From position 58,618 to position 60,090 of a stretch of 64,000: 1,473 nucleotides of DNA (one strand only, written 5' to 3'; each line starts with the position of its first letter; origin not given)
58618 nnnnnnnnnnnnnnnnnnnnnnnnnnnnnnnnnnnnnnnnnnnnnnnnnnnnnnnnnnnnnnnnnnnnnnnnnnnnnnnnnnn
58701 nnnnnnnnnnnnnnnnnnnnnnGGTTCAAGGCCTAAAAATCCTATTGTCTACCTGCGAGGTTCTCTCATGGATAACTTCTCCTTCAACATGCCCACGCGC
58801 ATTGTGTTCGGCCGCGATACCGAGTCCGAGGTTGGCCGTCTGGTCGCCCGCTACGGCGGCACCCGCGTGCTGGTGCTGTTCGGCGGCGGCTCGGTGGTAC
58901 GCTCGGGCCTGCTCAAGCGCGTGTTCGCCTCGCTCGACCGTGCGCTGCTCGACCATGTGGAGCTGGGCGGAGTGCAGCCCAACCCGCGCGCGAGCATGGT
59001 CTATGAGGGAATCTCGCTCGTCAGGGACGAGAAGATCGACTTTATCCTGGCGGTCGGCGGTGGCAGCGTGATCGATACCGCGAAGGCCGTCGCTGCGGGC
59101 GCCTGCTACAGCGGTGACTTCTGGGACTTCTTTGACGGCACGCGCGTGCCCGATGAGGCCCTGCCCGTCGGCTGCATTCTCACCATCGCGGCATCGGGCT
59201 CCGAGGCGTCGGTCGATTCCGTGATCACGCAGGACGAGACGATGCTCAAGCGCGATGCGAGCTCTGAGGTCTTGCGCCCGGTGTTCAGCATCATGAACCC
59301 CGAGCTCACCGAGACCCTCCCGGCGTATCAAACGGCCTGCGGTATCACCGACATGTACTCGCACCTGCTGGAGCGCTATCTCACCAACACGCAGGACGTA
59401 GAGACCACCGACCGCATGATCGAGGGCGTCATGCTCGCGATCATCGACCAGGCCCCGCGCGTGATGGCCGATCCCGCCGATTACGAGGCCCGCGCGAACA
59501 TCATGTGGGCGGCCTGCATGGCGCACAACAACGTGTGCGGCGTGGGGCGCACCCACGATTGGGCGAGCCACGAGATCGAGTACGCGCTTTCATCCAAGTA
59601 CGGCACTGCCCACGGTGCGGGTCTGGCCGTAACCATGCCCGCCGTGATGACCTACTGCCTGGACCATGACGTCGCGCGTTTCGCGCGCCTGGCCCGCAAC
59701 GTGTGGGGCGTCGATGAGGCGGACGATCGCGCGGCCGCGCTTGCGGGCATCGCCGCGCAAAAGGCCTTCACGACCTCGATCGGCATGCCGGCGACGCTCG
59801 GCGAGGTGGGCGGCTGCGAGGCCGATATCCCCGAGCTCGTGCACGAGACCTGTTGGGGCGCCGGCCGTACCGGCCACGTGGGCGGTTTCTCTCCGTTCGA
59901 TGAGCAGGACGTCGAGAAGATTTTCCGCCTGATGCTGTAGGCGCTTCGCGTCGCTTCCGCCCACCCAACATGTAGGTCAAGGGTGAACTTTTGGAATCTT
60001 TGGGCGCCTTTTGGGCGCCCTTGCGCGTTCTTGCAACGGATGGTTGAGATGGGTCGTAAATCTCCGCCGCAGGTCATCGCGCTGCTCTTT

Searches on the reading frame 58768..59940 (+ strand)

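Call 49: search_protein_families(library=pfam, proteins=[window:58768-59940:+], max_evalue=0.00001)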
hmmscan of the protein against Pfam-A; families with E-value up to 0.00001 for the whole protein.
window:58768-59940:+ (390 aa): 3 families
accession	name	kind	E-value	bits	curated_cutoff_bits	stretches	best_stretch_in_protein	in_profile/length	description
PF00465.25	Fe-ADH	-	2.1e-43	148.3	31.3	1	9-178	1-168/168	Iron-containing alcohol dehydrogenase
PF25137.1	ADH_Fe_C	-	5.4e-30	105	27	1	190-387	2-191/194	Fe-containing alcohol dehydrogenase family, C-terminal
PF13685.12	Fe-ADH_2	-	2.2e-09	37.9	28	1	14-110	2-95/149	Iron-containing alcohol dehydrogenase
